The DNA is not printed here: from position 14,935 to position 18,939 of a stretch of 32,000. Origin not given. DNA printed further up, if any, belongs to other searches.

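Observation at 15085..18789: Orphan 1,234-aa low-GC ORF docked to the type I R-M operon: candidate uncharacterised defence gene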

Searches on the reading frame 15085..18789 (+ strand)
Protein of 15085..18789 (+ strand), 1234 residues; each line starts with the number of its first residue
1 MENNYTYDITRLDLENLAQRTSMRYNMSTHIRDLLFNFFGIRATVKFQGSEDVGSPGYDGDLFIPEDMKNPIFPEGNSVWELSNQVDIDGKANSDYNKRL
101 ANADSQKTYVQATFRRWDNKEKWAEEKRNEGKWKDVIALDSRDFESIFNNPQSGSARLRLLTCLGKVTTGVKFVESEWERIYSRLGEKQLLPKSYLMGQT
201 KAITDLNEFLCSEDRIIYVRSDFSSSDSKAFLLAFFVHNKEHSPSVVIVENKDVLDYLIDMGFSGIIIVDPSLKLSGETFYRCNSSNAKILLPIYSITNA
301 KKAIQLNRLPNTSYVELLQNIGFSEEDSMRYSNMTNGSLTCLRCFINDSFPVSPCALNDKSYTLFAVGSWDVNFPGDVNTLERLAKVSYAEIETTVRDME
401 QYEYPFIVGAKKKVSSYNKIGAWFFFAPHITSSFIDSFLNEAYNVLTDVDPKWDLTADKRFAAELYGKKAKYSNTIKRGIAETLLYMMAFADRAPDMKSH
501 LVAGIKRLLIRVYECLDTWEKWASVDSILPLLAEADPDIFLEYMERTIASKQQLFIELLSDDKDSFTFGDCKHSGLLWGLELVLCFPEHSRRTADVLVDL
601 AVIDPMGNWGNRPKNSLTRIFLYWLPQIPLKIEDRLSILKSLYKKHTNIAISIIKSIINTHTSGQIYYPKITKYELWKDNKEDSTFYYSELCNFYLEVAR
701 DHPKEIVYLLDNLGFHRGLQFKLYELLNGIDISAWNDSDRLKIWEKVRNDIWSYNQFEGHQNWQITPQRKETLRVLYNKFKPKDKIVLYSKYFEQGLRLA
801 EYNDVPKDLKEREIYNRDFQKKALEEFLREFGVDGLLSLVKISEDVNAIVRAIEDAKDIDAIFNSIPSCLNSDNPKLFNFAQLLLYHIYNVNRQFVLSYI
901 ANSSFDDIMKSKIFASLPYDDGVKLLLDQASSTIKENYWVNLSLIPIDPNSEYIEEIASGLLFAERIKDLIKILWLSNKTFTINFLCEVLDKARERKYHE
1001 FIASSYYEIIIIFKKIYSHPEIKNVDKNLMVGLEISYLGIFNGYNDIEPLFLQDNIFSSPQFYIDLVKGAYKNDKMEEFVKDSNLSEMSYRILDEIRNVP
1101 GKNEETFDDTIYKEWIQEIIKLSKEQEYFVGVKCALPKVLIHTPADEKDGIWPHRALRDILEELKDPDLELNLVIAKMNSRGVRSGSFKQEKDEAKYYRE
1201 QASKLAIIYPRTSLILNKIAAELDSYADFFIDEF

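Call 5: search_protein_families(library=pfam, proteins=[window:15085-18789:+], max_evalue=0.1)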
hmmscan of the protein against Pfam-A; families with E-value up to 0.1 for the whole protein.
window:15085-18789:+ (1234 aa): 0 families

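Call 6: search_protein_families(library=padloc, proteins=[window:15085-18789:+], max_evalue=0.1)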
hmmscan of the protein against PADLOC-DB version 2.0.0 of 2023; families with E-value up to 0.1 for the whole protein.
window:15085-18789:+ (1234 aa): 0 families

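Call 7: search_protein_families(library=ncbifam, proteins=[window:15085-18789:+], max_evalue=0.1)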
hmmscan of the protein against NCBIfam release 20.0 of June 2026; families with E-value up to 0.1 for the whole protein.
window:15085-18789:+ (1234 aa): 0 families

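Call 8: find_homologous_proteins(query=window:15085-18786:+)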
Query window:15085-18786:+ (1234 aa): 33 proteins with E <= 0.001 among 8000 candidates.
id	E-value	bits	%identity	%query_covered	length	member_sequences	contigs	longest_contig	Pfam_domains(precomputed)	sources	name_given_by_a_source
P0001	0.0e+0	2569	91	100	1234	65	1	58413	-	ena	-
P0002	0.0e+0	2159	76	100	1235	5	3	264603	-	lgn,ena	-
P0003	0.0e+0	2107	74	100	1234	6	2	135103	-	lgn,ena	-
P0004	0.0e+0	2038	72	100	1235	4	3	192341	-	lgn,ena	-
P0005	0.0e+0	1670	60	100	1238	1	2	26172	-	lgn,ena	-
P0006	4.7e-85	304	24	99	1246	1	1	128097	-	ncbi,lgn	-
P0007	8.8e-82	294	26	68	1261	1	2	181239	-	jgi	jgi:hypothetical protein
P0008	7.9e-81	290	25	98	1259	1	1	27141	-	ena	-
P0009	8.3e-81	290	24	99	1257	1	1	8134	-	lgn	-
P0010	1.1e-78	283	23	96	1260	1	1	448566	-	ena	-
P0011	1.8e-78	283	26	98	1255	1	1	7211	-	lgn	-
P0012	9.5e-76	274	24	99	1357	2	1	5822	-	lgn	-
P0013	2.3e-74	269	25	98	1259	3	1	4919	-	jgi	jgi:hypothetical protein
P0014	3.1e-74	269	24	98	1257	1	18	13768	-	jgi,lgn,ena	-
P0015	8.0e-74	267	24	98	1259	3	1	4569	-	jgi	jgi:hypothetical protein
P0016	2.9e-73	265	24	97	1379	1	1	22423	PF12844.14,PF01381.29,PF13560.13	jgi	jgi:transcriptional regulator with XRE-family HTH domain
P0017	4.3e-73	265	25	95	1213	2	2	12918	-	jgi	jgi:hypothetical protein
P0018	2.7e-68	249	24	99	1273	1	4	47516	-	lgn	-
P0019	2.6e-66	242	24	98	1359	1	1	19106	PF01381.29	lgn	-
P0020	4.1e-65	238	24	95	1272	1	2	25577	-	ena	-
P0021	1.7e-60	223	23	96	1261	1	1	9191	-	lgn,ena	-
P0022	2.6e-60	223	24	98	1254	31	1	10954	-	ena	-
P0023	4.0e-60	222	23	95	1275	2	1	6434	-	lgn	-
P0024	5.6e-56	208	22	95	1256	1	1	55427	-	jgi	jgi:hypothetical protein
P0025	1.7e-55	207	24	99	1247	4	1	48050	-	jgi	-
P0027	2.5e-54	203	23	96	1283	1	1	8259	-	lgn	-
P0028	2.9e-52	196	23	98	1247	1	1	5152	-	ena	-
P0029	6.4e-52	195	22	98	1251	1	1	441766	-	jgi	jgi:hypothetical protein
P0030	1.2e-50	191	22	99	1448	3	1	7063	-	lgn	-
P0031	1.8e-49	187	29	37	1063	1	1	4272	-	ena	-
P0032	2.6e-45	173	22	97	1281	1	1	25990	-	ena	-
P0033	2.1e-42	163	22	98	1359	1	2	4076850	PF01381.29,PF13560.13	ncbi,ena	-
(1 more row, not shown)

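Call 9: search_solved_structures(query=window:15085-18786:+, max_evalue=1)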
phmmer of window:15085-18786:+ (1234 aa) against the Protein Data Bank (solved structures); distinct sequences matched with E-value up to 1: 3.
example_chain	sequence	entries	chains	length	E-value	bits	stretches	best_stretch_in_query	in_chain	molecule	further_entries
3l01_A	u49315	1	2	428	0.63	10.8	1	708-739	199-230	GlgA glycogen synthase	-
3fro_A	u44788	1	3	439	0.65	10.8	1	708-739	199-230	GlgA glycogen synthase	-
2bis_A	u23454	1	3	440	0.66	10.8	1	708-739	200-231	GLGA GLYCOGEN SYNTHASE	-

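Call 15: find_encoding_contigs(protein=window:15085-18786:+, flank=10000, max_places=6)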
Protein window:15085-18786:+ (1234 aa): no gene with exactly this product is on record in the collection.

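Call 16: find_encoding_contigs(protein=P0001, flank=10000, max_places=3)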
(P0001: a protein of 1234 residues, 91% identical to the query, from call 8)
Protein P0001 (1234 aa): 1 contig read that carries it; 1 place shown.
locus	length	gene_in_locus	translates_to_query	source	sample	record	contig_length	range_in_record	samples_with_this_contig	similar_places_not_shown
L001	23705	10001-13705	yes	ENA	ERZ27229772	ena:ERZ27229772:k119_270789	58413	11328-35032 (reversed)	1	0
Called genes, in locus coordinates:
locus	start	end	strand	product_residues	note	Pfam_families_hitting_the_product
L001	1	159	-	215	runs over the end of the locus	PF10544:T5orf172, PF13455:MUG113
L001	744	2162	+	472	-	PF13148:DUF3987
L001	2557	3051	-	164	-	-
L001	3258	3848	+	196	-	-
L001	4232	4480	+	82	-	PF12728:HTH_17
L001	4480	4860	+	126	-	PF01807:Zn_ribbon_DnaG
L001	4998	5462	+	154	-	PF13155:Toprim_2, PF13362:Toprim_3 (faint)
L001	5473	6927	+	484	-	PF13148:DUF3987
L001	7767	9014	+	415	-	PF03602:Cons_hypoth95 (faint)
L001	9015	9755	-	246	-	PF15515:MvaI_BcnI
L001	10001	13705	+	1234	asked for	-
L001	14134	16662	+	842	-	PF18819:MuF_C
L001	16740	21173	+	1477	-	PF18812:PBECR3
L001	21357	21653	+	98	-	PF09907:HigB_toxin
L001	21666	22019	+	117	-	PF01381:HTH_3 (faint)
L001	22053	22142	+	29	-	-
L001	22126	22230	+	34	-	-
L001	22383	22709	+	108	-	PF05534:HicB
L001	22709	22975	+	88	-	-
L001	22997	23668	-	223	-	PF00076:RRM_1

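Call 17: find_encoding_contigs(protein=P0002, flank=10000, max_places=3)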
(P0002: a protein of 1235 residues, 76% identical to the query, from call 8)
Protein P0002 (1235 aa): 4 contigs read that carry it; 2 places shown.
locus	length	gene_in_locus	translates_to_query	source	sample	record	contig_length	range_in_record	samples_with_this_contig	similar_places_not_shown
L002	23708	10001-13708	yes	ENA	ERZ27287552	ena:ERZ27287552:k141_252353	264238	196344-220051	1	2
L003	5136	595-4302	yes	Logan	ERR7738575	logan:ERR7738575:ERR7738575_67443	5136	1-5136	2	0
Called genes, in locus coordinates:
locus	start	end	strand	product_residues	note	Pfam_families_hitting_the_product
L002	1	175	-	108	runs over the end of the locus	PF01381:HTH_3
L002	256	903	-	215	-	PF10544:T5orf172, PF13455:MUG113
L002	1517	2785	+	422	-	PF00589:Phage_integrase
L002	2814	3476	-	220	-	-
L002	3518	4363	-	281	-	PF02086:MethyltransfD12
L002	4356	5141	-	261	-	PF01555:N6_N4_Mtase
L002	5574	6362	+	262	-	PF06745:ATPase (weak), PF13481:AAA_25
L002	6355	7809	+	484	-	PF13148:DUF3987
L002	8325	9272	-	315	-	PF14088:DUF4268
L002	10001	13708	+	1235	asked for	-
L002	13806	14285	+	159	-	-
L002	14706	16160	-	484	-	PF13148:DUF3987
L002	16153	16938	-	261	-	PF13481:AAA_25, PF20720:nSTAND3 (weak)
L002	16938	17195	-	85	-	PF12728:HTH_17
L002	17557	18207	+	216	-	PF19570:DUF6088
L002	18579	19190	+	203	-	-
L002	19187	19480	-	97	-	-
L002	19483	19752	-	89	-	-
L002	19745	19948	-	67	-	-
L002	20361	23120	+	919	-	PF00176:SNF2-rel_dom, PF00270:DEAD (weak), PF04851:ResIII, PF00271:Helicase_C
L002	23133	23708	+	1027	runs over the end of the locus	PF01555:N6_N4_Mtase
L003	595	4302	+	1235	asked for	-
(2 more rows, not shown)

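Call 18: find_encoding_contigs(protein=P0006, flank=10000, max_places=3)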
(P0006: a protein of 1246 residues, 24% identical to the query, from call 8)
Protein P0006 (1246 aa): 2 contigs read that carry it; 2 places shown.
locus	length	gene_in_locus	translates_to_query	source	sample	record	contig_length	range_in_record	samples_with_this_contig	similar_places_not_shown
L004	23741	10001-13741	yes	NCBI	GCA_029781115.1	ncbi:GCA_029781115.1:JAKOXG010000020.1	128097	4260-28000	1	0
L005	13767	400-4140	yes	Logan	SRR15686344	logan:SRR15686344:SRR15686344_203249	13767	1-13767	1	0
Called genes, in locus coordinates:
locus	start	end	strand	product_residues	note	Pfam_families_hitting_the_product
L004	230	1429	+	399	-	PF00871:Acetate_kinase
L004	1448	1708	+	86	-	PF01479:S4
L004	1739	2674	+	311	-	-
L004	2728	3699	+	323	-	PF00528:BPD_transp_1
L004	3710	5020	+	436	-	PF02885:Glycos_trans_3N, PF00591:Glycos_transf_3, PF07831:PYNP_C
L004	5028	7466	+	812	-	PF01547:SBP_bac_1, PF13416:SBP_bac_8, PF00528:BPD_transp_1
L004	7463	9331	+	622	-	PF02449:Glyco_hydro_42 (weak), PF00528:BPD_transp_1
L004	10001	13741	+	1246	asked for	-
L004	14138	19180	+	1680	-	PF25794:SACS, PF01443:Viral_helicase1 (faint), PF13086:AAA_11, PF13245:AAA_19, PF13604:AAA_30 (faint), PF13087:AAA_12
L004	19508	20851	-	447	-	PF13310:Virulence_RhuM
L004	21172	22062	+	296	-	-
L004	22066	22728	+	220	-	-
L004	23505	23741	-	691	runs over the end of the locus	-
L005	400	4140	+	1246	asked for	-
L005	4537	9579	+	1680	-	PF25794:SACS, PF01443:Viral_helicase1 (faint), PF13086:AAA_11, PF13245:AAA_19, PF13604:AAA_30 (faint), PF13087:AAA_12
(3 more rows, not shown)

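Call 19: find_encoding_contigs(protein=P0033, flank=10000, max_places=2)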
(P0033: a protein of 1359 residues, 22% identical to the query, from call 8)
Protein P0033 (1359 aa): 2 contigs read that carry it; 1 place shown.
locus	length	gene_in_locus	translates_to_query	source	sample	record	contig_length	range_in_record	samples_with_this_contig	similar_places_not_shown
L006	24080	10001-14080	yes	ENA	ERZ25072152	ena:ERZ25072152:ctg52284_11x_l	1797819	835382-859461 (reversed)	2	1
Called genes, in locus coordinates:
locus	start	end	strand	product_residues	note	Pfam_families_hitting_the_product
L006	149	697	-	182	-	-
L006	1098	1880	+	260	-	-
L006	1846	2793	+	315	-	PF07592:DDE_Tnp_ISAZ013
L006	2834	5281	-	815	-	PF04851:ResIII, PF00270:DEAD, PF00271:Helicase_C (weak)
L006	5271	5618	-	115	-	-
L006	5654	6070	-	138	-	-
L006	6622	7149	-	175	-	PF13542:HTH_Tnp_ISL3, PF01610:DDE_Tnp_ISL3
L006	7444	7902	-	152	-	PF02463:SMC_N, PF13166:AAA_13, PF13304:AAA_21 (weak)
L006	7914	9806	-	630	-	-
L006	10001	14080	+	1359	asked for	PF01381:HTH_3, PF13560:HTH_31 (faint)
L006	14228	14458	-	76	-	PF09954:DUF2188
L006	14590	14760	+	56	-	-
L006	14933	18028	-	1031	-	PF00078:RVT_1 (weak)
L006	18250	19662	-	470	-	PF18962:Por_Secre_tail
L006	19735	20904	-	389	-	PF01833:TIG, PF08450:SGL (weak)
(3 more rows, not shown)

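Call 20: find_encoding_contigs(protein=P0010, flank=10000, max_places=2)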
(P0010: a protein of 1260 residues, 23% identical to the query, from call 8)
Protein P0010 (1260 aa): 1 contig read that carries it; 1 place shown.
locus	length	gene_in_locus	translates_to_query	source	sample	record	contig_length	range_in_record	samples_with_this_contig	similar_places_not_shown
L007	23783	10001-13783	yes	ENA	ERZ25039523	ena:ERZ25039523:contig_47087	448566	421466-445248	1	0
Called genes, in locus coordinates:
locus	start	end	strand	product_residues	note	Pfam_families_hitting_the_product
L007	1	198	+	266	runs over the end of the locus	PF13620:CarboxypepD_reg (faint)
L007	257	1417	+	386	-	PF02790:COX2_TM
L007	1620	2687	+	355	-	PF00115:COX1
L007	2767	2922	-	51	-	-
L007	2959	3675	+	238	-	PF00115:COX1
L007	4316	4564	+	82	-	PF02628:COX15-CtaA (faint)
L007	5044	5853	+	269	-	PF01040:UbiA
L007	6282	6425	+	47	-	-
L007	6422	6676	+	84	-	-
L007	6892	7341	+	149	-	-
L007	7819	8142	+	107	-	-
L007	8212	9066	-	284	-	-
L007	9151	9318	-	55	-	-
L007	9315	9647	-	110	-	PF01022:HTH_5, PF12840:HTH_20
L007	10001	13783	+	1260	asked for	-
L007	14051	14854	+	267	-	-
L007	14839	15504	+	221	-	-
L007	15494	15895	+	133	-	-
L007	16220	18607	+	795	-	PF17678:Glyco_hydro_92N, PF07971:Glyco_hydro_92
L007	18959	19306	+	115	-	PF01155:HypA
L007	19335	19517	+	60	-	-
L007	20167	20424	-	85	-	PF00842:Ala_racemase_C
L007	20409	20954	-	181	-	PF01168:Ala_racemase_N, PF00842:Ala_racemase_C (weak)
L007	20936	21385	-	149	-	PF01168:Ala_racemase_N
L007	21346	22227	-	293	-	-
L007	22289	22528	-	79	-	-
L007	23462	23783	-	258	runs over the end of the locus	-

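Call 21: find_encoding_contigs(protein=P0029, flank=10000, max_places=2)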
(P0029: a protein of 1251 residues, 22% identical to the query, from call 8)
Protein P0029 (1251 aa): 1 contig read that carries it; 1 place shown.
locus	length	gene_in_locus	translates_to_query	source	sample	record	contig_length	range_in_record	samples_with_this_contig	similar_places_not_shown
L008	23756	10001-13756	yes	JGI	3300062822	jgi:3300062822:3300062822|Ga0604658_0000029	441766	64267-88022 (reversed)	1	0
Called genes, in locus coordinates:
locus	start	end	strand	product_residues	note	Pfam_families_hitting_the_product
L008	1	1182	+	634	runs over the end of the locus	PF02824:TGS, PF07973:tRNA_SAD, PF00587:tRNA-synt_2b, PF03129:HGTP_anticodon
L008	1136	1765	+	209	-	PF05198:IF3_N, PF00707:IF3_C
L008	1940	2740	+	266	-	PF00023:Ank (faint), PF13637:Ank_4 (faint), PF13857:Ank_5 (faint), PF13606:Ank_3 (faint), PF12796:Ank_2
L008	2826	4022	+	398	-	PF26363:Phospholipase-like, PF20410:X-Tfes_XVIPCD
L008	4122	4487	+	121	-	PF01632:Ribosomal_L35p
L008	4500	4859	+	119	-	PF00453:Ribosomal_L20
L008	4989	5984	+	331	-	PF02912:Phe_tRNA-synt_N, PF01409:tRNA-synt_2d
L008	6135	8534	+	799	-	PF01588:tRNA_bind, PF03483:B3_4, PF03484:B5, PF17759:tRNA_synthFbeta, PF03147:FDX-ACB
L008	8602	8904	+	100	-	PF00216:Bac_DNA_binding, PF18291:HU-HIG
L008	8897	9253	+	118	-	PF13411:MerR_1, PF00376:MerR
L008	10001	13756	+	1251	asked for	-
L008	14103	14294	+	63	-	-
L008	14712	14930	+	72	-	-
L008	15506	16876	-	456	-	PF00817:IMS, PF11799:IMS_C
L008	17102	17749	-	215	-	PF06026:Rib_5-P_isom_A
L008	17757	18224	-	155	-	PF01878:EVE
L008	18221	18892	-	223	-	PF01812:5-FTHF_cyc-lig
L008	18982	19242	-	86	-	-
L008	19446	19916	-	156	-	-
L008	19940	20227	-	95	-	PF05164:ZapA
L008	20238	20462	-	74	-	-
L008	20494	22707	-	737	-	PF08447:PAS_3, PF08448:PAS_4 (faint), PF00989:PAS, PF13188:PAS_8 (faint), PF13426:PAS_9, PF00990:GGDEF, PF00563:EAL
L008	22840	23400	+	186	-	PF03695:UPF0149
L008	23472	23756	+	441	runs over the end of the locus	PF05195:AMP_N, PF00557:Peptidase_M24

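Call 28: find_related_loci(query=window:15085-18786:+, collection=genome_contigs, flank=10000)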
Query window:15085-18786:+ (1234 aa) in genome_contigs; peptide patterns used: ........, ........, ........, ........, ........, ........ (x = any residue, [..] = any of these).
16 stretches matched a pattern; 1 encode a relative of the query (tblastn E <= 1e-3); 1 distinct loci.
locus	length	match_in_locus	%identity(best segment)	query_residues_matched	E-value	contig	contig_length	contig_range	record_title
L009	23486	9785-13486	97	1-1234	0e+0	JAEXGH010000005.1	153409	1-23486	MAG: Verrucomicrobia bacterium isolate OH_HBB_6 k127_1362652, whole genome shotgun sequence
